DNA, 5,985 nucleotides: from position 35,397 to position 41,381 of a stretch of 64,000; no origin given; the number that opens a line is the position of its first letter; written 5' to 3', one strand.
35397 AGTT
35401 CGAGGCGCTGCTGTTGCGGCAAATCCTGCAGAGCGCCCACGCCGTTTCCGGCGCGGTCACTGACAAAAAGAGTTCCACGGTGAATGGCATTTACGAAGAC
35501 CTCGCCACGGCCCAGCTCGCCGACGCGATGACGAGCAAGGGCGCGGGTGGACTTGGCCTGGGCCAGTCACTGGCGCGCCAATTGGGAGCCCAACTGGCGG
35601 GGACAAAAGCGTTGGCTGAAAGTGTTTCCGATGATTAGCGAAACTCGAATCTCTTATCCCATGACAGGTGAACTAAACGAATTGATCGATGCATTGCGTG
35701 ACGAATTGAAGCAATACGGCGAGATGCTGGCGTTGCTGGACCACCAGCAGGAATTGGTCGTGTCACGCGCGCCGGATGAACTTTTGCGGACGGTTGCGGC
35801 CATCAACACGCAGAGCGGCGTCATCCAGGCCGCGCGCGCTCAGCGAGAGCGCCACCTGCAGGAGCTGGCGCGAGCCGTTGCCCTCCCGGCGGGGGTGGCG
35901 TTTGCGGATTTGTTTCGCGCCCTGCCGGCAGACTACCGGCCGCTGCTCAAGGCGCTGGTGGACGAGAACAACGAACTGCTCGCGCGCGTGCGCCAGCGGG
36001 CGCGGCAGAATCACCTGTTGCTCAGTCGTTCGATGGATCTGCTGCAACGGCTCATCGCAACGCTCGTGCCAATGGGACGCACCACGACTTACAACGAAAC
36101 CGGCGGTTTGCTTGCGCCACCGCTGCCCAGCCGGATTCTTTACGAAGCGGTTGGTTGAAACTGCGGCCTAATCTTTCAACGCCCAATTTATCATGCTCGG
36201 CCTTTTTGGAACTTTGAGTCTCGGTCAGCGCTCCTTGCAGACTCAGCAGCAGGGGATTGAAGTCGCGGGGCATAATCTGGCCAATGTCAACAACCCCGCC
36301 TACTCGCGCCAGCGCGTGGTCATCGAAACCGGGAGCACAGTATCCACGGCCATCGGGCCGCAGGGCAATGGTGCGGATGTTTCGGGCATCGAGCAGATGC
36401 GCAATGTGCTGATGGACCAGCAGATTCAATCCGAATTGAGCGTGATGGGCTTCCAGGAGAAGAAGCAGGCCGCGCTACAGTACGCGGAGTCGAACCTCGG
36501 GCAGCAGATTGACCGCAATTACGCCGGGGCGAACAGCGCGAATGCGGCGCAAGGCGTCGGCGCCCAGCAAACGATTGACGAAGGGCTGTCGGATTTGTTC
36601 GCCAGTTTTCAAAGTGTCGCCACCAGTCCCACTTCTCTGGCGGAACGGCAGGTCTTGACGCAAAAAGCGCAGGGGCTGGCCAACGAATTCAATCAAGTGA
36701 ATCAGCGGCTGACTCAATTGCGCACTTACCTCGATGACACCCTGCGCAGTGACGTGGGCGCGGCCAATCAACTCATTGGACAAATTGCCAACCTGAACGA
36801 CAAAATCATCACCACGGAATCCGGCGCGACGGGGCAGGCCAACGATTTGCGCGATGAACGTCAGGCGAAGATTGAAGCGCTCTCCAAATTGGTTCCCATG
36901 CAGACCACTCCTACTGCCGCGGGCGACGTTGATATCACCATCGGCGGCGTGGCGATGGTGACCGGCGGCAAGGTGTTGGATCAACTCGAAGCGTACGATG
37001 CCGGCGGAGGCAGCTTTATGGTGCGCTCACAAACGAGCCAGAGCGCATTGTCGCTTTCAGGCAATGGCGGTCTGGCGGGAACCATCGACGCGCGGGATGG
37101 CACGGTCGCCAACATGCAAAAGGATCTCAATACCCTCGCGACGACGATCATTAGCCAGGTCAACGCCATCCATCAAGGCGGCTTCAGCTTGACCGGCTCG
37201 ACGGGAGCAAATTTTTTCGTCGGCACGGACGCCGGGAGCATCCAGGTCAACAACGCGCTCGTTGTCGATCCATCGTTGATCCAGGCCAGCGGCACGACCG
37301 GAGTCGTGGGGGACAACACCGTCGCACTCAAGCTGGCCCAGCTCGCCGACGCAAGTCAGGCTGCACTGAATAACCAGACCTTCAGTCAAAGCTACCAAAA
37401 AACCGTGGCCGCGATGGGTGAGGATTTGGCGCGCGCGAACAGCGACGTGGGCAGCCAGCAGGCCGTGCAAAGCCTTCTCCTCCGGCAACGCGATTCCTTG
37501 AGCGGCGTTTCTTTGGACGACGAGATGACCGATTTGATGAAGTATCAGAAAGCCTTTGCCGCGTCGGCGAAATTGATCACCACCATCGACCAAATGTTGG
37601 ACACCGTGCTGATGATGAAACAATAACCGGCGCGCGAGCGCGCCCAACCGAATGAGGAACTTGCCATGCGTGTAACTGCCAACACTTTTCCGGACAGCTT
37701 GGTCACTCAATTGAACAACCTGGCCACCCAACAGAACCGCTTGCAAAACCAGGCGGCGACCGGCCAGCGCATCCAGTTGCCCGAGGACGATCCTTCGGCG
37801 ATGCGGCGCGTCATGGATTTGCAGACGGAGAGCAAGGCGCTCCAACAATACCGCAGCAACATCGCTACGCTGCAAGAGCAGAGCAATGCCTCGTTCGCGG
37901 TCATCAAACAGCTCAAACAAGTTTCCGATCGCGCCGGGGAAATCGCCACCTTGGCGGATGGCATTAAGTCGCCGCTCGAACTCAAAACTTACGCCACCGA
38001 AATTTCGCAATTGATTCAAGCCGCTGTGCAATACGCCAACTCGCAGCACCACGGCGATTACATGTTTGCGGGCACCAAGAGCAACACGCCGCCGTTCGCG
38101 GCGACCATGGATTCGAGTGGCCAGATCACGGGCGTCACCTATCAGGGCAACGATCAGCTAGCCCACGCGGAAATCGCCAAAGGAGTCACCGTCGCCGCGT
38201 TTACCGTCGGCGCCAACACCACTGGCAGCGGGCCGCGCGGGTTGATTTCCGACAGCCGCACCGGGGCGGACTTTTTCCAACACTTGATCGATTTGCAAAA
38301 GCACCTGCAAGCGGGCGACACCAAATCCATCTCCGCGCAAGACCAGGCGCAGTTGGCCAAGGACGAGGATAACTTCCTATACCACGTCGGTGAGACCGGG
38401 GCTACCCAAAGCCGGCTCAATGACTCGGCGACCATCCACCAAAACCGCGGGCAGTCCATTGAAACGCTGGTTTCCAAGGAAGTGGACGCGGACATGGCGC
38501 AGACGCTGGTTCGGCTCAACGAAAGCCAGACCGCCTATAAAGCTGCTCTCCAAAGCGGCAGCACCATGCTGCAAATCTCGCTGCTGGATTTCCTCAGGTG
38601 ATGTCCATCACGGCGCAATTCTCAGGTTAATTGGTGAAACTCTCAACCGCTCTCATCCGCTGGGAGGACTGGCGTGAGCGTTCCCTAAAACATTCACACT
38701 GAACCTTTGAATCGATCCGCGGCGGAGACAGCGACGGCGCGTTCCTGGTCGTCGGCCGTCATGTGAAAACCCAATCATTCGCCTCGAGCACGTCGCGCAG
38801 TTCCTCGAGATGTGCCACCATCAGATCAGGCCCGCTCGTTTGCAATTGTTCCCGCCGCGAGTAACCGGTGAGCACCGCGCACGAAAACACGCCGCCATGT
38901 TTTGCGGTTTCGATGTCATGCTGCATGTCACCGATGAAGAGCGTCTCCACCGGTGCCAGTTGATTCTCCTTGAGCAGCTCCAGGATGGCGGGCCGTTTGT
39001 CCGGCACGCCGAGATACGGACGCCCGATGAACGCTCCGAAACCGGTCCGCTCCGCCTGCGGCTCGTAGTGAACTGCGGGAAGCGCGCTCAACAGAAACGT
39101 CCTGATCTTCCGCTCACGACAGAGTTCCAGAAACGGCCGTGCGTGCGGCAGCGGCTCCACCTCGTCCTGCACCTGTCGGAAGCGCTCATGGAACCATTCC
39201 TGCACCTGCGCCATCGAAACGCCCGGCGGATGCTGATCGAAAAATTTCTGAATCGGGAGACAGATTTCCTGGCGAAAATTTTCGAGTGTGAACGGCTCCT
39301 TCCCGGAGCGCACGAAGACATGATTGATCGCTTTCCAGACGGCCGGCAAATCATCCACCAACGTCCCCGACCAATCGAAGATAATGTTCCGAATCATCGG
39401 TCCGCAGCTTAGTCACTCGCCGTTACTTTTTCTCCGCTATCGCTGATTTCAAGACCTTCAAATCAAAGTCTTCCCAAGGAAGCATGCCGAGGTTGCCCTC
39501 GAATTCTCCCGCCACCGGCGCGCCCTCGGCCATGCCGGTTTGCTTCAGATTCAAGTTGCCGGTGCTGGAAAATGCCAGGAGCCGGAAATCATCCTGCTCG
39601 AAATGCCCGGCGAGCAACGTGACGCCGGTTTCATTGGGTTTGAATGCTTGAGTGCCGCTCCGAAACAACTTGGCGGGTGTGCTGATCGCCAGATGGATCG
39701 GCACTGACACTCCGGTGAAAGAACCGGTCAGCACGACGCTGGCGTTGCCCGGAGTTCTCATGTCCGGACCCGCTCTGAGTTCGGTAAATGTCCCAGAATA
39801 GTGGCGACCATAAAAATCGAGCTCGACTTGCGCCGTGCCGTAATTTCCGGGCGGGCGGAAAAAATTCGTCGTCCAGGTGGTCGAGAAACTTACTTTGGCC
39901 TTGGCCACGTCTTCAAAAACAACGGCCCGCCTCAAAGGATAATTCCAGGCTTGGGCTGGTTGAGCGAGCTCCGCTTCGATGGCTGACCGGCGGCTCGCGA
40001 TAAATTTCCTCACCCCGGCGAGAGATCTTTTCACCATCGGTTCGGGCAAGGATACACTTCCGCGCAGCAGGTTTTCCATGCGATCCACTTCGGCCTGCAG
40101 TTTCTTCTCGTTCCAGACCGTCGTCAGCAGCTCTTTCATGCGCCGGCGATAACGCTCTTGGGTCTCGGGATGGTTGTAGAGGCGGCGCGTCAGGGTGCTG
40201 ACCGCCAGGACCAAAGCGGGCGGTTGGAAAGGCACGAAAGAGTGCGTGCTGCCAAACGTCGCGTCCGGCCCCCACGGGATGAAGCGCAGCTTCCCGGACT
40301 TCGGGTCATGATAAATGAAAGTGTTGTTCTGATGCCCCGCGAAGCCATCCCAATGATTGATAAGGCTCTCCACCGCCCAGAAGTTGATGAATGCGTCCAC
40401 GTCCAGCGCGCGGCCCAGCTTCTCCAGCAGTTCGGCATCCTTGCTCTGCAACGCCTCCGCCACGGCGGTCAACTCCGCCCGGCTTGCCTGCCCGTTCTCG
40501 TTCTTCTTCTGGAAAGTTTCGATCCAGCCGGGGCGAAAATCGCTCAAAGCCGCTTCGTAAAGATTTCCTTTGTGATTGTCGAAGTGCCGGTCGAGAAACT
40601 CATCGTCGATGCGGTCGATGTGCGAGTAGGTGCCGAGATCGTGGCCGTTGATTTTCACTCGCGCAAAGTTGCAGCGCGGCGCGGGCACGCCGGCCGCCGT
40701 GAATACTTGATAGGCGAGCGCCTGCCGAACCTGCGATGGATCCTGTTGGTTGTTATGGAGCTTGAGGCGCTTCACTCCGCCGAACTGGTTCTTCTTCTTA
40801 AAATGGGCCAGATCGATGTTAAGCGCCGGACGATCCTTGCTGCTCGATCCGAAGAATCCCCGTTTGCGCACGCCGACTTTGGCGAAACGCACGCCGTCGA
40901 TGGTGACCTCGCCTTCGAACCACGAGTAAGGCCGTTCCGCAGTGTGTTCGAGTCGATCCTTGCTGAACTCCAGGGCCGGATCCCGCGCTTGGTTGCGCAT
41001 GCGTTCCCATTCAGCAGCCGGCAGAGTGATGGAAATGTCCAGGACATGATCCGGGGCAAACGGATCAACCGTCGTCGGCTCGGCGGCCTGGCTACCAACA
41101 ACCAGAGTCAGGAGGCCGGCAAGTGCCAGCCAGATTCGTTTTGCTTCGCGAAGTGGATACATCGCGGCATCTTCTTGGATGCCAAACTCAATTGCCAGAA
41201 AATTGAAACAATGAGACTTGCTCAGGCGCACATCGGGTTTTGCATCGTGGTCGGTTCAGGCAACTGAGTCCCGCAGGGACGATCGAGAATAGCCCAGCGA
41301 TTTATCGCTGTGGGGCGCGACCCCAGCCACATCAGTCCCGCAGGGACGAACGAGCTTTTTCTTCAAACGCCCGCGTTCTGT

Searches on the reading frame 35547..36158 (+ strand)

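Call 20: search_protein_families(library=pfam, proteins=[window:35547-36158:+], max_evalue=0.0001)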
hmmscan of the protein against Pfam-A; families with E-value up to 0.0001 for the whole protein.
window:35547-36158:+ (203 aa): 1 family
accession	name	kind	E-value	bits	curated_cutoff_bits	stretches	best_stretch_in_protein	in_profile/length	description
PF05130.17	FlgN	-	6.3e-18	66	30.5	1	39-187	1-144/147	FlgN protein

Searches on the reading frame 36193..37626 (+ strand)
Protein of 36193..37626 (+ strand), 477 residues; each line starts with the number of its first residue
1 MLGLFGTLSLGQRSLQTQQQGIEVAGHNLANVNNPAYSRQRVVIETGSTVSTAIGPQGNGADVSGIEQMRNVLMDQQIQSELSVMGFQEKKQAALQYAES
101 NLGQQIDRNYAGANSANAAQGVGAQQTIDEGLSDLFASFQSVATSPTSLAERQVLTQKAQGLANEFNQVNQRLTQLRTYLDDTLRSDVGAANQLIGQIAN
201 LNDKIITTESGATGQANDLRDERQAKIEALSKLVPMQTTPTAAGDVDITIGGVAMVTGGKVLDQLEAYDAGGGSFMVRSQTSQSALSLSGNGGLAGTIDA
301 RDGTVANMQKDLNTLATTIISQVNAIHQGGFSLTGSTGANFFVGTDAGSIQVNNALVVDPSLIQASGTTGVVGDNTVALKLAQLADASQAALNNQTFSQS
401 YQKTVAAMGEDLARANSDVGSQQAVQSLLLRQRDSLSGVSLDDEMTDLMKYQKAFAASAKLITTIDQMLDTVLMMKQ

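Call 20: search_protein_families(library=pfam, proteins=[window:36193-37626:+], max_evalue=0.0001)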
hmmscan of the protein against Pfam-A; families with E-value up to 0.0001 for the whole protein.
window:36193-37626:+ (477 aa): 2 families
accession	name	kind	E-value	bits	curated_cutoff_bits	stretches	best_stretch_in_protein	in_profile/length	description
PF22638.1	FlgK_D1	-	1.2e-48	166.2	28.6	1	125-342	12-233/233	Flagellar hook-associated protein FlgK helical domain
PF06429.18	Flg_bbr_C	-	2.1e-13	50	23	1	437-473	8-44/46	Flagellar basal body rod FlgEFG protein C-terminal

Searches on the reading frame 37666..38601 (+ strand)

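Call 20: search_protein_families(library=pfam, proteins=[window:37666-38601:+], max_evalue=0.0001)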
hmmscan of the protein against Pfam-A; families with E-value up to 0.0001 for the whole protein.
window:37666-38601:+ (311 aa): 1 family
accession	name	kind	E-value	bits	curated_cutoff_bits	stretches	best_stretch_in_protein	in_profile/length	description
PF00669.25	Flagellin_N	-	4.5e-08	33.7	26.6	1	13-138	11-138/139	Bacterial flagellin N-terminal helical region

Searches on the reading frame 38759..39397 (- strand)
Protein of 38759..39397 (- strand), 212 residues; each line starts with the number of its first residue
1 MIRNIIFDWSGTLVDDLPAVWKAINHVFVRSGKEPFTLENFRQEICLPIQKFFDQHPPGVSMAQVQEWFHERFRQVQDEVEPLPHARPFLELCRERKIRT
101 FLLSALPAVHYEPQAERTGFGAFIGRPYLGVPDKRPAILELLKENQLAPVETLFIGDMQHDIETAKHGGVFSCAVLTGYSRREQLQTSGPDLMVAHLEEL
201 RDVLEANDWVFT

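Call 21: search_protein_families(library=pfam, proteins=[window:38759-39397:-], max_evalue=0.0001)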
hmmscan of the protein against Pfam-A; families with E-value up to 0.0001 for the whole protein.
window:38759-39397:- (212 aa): 4 families
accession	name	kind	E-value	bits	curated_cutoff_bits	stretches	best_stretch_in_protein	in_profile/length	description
PF13419.12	HAD_2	-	1.1e-16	62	23.8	1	5-175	1-178/178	Haloacid dehalogenase-like hydrolase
PF00702.32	Hydrolase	-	1.6e-15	58.5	26.4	1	2-169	1-191/191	haloacid dehalogenase-like hydrolase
PF13242.12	Hydrolase_like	-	1.2e-09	38.3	22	1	137-200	9-75/75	HAD-hyrolase-like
PF12710.13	HAD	-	2.3e-08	35.2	27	1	5-166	1-189/189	haloacid dehalogenase-like hydrolase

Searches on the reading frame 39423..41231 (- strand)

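Call 21: search_protein_families(library=pfam, proteins=[window:39423-41231:-], max_evalue=0.0001)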
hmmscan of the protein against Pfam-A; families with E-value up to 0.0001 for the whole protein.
window:39423-41231:- (602 aa): 1 family
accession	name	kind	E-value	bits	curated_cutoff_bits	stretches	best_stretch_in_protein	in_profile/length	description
PF08757.17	CotH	-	3e-49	168.7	23.8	1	124-393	4-288/322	CotH kinase protein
